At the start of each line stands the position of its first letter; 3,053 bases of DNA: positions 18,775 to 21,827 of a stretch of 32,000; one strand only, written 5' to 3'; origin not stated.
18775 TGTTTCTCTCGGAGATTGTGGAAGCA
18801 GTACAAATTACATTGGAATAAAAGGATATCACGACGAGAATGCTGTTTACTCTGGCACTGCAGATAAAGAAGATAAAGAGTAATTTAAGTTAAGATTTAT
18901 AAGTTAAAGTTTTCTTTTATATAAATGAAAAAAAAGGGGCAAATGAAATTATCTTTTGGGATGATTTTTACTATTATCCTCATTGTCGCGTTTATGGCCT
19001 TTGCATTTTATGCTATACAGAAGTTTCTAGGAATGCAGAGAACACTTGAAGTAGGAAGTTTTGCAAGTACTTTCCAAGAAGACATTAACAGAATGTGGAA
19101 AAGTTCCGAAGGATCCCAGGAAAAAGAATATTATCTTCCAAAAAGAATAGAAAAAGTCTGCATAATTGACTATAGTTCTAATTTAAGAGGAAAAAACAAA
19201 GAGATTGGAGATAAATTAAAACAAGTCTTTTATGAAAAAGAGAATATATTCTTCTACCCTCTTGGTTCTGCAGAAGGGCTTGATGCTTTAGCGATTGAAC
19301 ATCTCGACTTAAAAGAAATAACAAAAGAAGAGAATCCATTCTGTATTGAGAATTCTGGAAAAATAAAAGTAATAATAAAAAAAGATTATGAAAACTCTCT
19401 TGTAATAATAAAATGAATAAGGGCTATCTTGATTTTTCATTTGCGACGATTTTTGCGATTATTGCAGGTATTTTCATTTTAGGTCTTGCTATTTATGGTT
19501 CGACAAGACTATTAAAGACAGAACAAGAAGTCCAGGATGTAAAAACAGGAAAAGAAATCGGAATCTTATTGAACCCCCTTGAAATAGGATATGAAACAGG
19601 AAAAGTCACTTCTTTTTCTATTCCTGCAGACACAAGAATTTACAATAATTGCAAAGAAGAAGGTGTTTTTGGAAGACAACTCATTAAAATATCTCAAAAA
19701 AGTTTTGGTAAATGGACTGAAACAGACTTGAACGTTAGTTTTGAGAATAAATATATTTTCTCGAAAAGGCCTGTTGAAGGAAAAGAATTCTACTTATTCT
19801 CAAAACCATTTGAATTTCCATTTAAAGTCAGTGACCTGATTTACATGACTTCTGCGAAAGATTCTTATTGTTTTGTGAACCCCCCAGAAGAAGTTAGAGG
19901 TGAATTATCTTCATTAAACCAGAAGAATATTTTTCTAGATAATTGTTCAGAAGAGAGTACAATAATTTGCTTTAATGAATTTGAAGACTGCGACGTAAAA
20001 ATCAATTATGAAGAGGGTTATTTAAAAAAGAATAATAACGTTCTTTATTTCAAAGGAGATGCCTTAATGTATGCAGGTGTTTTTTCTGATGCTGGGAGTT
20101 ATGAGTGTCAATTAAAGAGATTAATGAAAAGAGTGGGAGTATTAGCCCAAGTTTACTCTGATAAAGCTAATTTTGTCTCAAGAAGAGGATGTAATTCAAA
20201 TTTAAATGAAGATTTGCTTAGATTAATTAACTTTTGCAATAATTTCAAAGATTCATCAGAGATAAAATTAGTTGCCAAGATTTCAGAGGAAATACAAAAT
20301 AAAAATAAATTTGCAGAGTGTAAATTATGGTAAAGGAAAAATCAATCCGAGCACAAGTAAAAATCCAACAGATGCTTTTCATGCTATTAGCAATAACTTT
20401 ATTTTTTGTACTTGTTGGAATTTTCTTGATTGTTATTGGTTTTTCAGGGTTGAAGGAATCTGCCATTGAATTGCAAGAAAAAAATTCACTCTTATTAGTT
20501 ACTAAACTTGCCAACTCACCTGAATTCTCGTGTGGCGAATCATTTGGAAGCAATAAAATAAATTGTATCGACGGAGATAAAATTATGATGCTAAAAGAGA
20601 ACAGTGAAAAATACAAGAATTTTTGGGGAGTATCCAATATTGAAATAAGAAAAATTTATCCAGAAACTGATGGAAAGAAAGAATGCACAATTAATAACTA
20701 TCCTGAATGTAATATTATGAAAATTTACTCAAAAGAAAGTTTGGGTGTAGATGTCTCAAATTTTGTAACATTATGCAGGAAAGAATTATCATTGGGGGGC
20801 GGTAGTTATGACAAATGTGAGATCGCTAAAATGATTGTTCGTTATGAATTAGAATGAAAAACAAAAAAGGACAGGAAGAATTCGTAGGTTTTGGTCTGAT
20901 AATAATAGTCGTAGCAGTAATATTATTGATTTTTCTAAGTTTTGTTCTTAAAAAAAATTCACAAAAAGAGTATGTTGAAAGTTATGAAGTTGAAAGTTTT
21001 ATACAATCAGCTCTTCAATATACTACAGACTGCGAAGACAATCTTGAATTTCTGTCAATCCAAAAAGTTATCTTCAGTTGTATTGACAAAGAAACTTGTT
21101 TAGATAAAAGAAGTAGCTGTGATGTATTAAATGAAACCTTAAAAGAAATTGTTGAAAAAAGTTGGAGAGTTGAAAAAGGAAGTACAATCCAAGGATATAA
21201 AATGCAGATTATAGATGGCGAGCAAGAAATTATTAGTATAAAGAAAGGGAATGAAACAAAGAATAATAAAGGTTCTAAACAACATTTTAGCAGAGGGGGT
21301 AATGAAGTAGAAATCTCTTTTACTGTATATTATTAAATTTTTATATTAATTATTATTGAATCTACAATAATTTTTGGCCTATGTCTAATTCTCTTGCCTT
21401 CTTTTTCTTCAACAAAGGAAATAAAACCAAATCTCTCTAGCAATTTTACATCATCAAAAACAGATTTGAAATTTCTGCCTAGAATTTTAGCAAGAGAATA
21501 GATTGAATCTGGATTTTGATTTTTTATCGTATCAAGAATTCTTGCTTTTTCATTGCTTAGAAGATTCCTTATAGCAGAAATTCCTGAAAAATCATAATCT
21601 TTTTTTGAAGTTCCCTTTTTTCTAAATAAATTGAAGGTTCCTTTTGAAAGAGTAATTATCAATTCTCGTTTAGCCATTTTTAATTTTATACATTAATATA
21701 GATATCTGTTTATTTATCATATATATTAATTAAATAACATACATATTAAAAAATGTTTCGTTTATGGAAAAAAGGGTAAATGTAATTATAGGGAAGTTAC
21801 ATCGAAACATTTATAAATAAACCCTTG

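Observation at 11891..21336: Nine-gene translationally coupled operon of prepilin-like proteins and giant Cys-rich secreted proteins: a candidate uncharacterised surface appendage/adhesion system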

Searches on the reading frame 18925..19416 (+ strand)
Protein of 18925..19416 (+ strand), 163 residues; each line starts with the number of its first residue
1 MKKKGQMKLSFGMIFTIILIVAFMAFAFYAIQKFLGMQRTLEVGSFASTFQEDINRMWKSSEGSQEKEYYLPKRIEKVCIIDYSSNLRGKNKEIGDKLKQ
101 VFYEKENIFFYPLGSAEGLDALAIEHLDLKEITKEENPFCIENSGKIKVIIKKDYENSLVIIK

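Call 3: search_protein_families(library=pfam, proteins=[window:18925-19416:+], max_evalue=1)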
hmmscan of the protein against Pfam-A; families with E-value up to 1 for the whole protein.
window:18925-19416:+ (163 aa): 2 families
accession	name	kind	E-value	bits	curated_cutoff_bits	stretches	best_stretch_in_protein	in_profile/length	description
PF04893.22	Yip1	-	0.058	13.7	28.6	1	7-42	59-94/173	Yip1 domain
PF07615.16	Ykof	-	0.11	13.5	21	1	81-106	37-62/81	YKOF-related Family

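Call 4: search_protein_families(library=ncbifam, proteins=[window:18925-19416:+], max_evalue=1)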
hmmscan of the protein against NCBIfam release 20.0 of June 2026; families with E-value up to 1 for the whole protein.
window:18925-19416:+ (163 aa): 1 family
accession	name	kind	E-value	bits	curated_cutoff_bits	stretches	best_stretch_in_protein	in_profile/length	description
TIGR02897.1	QoxC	equivalog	0.019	15.1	239.9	1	1-50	76-125/190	cytochrome aa3 quinol oxidase subunit III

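Call 48: search_solved_structures(query=A4, max_evalue=5)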
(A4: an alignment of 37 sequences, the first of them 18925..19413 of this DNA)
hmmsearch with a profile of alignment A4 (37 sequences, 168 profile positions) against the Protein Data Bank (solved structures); distinct sequences matched with E-value up to 5: 9.
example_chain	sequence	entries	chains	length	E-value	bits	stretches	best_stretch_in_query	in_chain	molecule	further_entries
9e02_F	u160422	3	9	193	0.16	15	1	14-61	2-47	Sec-independent protein translocase protein TatB homolog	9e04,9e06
3u37_A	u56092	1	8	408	0.29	14.1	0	54-124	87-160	Acetyl-xylan esterase Est2A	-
4dev_A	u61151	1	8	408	0.29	14.1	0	54-124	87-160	Acetyl-xylan esterase Est2A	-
6hm4_A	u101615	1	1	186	0.41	13.6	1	47-84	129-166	S-M checkpoint control protein rad4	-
4bmc_A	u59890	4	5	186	0.43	13.5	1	47-84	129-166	S-M CHECKPOINT CONTROL PROTEIN RAD4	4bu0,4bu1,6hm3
9nnd_a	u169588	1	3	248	0.56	13.2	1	17-69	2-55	Endogenous retrovirus group K member 7 Pol protein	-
9mla_D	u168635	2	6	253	0.62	13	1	17-69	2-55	Transmembrane protein,Fibritin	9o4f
8pfb_G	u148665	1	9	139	1.4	11.9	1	16-60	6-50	Type IV pilin PilE1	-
3hd7_A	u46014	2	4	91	4.2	10.3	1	5-30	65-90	Vesicle-associated membrane protein 2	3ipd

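Call 52: search_protein_families(library=pfam, alignment_id=A8, max_evalue=0.05)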
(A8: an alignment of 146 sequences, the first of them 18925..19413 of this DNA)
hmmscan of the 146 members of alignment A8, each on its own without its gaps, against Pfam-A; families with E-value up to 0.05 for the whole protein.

A. member 1, window:18925-19413:+ (163 aa): 0 families

B. families by the number of members that match (of 146 scanned): 51 families (the first 25 are shown)
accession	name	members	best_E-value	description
PF23906.1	DUF7248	5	0.00072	Family of unknown function (DUF7248)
PF25184.1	YxzE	5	0.013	YxzE-like putative bacteriocin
PF14991.11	MLANA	3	0.0087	Protein melan-A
PF06836.17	DUF1240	2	0.0014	Protein of unknown function (DUF1240)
PF24805.1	EIF3I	2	0.0097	EIF3I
PF00335.26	Tetraspanin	2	0.015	Tetraspanin family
PF12698.13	ABC2_membrane_3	2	0.015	ABC-2 family transporter protein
PF01034.25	Syndecan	2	0.018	Syndecan domain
PF22609.1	Fe_hydrogense_Fe-S_bd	1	0.00075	Iron hydrogenase 1-like, iron-sulfur centre-binding domain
PF02990.21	EMP70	1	0.0015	Endomembrane protein 70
PF19217.5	CoV_NSP4_N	1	0.0032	Coronavirus replicase NSP4, N-terminal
PF02936.19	COX4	1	0.0032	Cytochrome c oxidase subunit IV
PF14333.11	DUF4389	1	0.0041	Domain of unknown function (DUF4389)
PF03189.18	Otopetrin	1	0.0041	Otopetrin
PF08758.17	Cadherin_pro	1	0.0057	Cadherin prodomain like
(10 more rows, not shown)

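Call 85: search_protein_families(library=phrogs, proteins=[window:18925-19416:+], max_evalue=0.01)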
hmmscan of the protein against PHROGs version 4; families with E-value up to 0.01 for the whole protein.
window:18925-19416:+ (163 aa): 0 families

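Call 86: search_protein_families(library=padloc, proteins=[window:18925-19416:+], max_evalue=0.01)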
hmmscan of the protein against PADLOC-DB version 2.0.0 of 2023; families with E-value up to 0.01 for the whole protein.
window:18925-19416:+ (163 aa): 0 families

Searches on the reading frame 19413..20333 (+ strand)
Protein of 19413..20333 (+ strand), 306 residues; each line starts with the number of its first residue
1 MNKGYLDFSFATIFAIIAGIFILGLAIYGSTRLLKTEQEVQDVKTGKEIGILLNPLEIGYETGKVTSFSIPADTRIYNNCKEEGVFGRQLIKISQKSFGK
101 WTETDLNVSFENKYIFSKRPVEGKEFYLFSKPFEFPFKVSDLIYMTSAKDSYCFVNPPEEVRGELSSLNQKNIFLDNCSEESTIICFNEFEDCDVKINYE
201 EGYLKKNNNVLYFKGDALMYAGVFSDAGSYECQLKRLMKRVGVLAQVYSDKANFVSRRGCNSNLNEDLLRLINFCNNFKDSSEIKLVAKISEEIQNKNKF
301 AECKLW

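Call 3: search_protein_families(library=pfam, proteins=[window:19413-20333:+], max_evalue=1)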
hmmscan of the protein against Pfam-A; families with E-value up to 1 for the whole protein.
window:19413-20333:+ (306 aa): 1 family
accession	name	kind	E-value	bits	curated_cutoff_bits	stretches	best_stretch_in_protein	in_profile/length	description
PF08133.16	Nuclease_act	-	0.19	12.4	25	1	78-89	15-26/26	Anticodon nuclease activator family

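Call 4: search_protein_families(library=ncbifam, proteins=[window:19413-20333:+], max_evalue=1)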
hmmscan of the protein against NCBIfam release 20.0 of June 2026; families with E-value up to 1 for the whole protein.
window:19413-20333:+ (306 aa): 2 families
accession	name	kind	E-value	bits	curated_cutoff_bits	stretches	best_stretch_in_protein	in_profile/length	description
TIGR02888.1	spore_YlmC_YmxH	subfamily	0.00072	19.7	44.2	1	37-78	7-49/76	YlmC/YmxH family sporulation protein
NF045849.1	ICE_MMCAP2_0565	equivalog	0.073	12.8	40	1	9-44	15-50/80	Mbov_0395 family pilin-like conjugal transfer protein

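Call 47: search_solved_structures(query=A5, max_evalue=5)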
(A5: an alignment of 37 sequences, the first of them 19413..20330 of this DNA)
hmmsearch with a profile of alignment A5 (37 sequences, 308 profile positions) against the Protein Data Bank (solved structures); distinct sequences matched with E-value up to 5: 0.

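Call 85: search_protein_families(library=phrogs, proteins=[window:19413-20333:+], max_evalue=0.01)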
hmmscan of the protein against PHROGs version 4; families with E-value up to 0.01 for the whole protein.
window:19413-20333:+ (306 aa): 0 families

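Call 86: search_protein_families(library=padloc, proteins=[window:19413-20333:+], max_evalue=0.01)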
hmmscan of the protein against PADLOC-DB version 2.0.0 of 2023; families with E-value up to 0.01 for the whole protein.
window:19413-20333:+ (306 aa): 0 families

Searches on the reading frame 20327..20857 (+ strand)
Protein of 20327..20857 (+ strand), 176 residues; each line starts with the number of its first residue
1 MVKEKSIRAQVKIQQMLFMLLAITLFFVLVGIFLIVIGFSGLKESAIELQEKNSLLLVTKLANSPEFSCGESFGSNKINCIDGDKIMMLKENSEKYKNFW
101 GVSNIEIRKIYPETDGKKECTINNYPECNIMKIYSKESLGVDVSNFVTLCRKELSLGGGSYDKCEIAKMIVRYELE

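Call 3: search_protein_families(library=pfam, proteins=[window:20327-20857:+], max_evalue=1)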
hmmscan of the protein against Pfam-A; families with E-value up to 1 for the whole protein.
window:20327-20857:+ (176 aa): 0 families

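Call 4: search_protein_families(library=ncbifam, proteins=[window:20327-20857:+], max_evalue=1)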
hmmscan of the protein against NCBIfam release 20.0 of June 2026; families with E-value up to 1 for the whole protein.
window:20327-20857:+ (176 aa): 0 families

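Call 49: search_solved_structures(query=A6, max_evalue=5)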
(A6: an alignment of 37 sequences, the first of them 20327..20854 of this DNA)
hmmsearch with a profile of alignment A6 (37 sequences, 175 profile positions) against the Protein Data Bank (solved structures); distinct sequences matched with E-value up to 5: 1.
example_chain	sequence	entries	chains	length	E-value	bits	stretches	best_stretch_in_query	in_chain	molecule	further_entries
4gb7_A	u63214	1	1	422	1.8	11.2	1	10-53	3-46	6-aminohexanoate-dimer hydrolase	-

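Call 85: search_protein_families(library=phrogs, proteins=[window:20327-20857:+], max_evalue=0.01)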
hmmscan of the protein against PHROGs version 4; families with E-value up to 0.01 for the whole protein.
window:20327-20857:+ (176 aa): 0 families

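Call 86: search_protein_families(library=padloc, proteins=[window:20327-20857:+], max_evalue=0.01)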
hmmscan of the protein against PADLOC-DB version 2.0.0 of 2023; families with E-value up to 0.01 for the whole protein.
window:20327-20857:+ (176 aa): 0 families

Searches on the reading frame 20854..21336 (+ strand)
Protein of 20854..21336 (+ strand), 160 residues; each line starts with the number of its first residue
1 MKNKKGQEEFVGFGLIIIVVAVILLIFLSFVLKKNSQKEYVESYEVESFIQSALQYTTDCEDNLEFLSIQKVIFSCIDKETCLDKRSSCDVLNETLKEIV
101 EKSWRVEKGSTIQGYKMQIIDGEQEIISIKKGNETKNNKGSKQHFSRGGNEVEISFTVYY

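Call 3: search_protein_families(library=pfam, proteins=[window:20854-21336:+], max_evalue=1)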
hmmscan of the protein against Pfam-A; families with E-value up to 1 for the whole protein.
window:20854-21336:+ (160 aa): 5 families
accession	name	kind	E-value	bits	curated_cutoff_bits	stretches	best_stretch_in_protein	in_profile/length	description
PF14991.11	MLANA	-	0.044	14.5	27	1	7-60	22-74/117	Protein melan-A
PF18710.7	ComR_TPR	-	0.046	13.8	26.5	1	24-112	90-177/222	ComR tetratricopeptide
PF11190.13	DUF2976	-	0.096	13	28.2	1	5-36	55-85/87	Protein of unknown function (DUF2976)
PF25382.1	PH_CERK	-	0.13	13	27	1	124-160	51-85/112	Ceramide kinase PH domain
PF25184.1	YxzE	-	0.16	13.4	40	1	15-43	4-33/65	YxzE-like putative bacteriocin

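Call 4: search_protein_families(library=ncbifam, proteins=[window:20854-21336:+], max_evalue=1)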
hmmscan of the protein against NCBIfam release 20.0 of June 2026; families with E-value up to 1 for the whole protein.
window:20854-21336:+ (160 aa): 1 family
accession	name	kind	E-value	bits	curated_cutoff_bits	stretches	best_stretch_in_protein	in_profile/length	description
NF033480.1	bifunc_MprF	equivalog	0.14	10.4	600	1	10-77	487-554/841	bifunctional lysylphosphatidylglycerol flippase/synthetase MprF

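Call 50: search_solved_structures(query=A7, max_evalue=5)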
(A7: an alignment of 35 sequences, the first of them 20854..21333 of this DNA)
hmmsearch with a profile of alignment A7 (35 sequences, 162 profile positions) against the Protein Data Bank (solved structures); distinct sequences matched with E-value up to 5: 8.
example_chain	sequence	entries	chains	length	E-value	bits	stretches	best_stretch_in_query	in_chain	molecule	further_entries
9vy3_A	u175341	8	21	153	0.6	13.2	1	86-152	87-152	Propeptide, PepSY amd peptidase M4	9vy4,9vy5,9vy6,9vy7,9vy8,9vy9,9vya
7jjc_A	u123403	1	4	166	1.1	12.4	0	107-140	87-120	Neuropilin-1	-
3i97_A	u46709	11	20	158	1.1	12.3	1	107-140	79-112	Neuropilin-1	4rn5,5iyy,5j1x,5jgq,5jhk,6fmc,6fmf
1kex_A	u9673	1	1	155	1.2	12.3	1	107-140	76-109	Neuropilin-1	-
2qqn_A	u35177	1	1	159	1.2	12.3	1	107-140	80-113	Neuropilin-1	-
5ijr_A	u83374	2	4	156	1.3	12.2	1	107-140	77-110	Neuropilin-1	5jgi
5c7g_A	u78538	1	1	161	1.4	12.1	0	107-140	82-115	Neuropilin-1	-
6ytv_A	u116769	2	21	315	2.9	11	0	5-32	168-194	Calcium homeostasis modulator protein 6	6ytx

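Call 85: search_protein_families(library=phrogs, proteins=[window:20854-21336:+], max_evalue=0.01)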
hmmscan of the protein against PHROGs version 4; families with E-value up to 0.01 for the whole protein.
window:20854-21336:+ (160 aa): 0 families

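Call 86: search_protein_families(library=padloc, proteins=[window:20854-21336:+], max_evalue=0.01)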
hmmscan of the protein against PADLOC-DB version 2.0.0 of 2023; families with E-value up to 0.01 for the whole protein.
window:20854-21336:+ (160 aa): 0 families

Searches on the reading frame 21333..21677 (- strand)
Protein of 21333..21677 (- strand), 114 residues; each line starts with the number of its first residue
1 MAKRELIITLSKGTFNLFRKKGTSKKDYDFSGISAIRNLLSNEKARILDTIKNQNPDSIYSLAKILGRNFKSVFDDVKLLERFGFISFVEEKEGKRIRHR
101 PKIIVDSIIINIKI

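Call 3: search_protein_families(library=pfam, proteins=[window:21333-21677:-], max_evalue=1)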
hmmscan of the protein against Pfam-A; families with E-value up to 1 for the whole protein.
window:21333-21677:- (114 aa): 3 families
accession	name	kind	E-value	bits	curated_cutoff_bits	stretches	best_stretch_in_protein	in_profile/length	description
PF25212.1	HVO_A0114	-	3e-16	59.4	27.6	1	27-97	7-77/84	HVO_A0114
PF01047.28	MarR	-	0.00067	19.9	24.6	1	40-96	1-57/59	MarR family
PF10007.15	DUF2250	-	0.087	13.4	24.4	1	42-101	8-67/93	Uncharacterized protein conserved in archaea (DUF2250)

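Call 4: search_protein_families(library=ncbifam, proteins=[window:21333-21677:-], max_evalue=1)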
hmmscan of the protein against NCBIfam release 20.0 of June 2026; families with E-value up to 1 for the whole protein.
window:21333-21677:- (114 aa): 2 families
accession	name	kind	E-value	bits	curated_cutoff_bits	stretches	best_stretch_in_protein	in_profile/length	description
TIGR01884.1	cas_HTH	subfamily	0.0044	16.4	60.2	1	36-92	136-192/202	CRISPR-associated CARF protein Csa3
NF053602.1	Phr_regulator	exception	0.06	12.9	320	1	38-102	7-68/191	heat shock transcription regulator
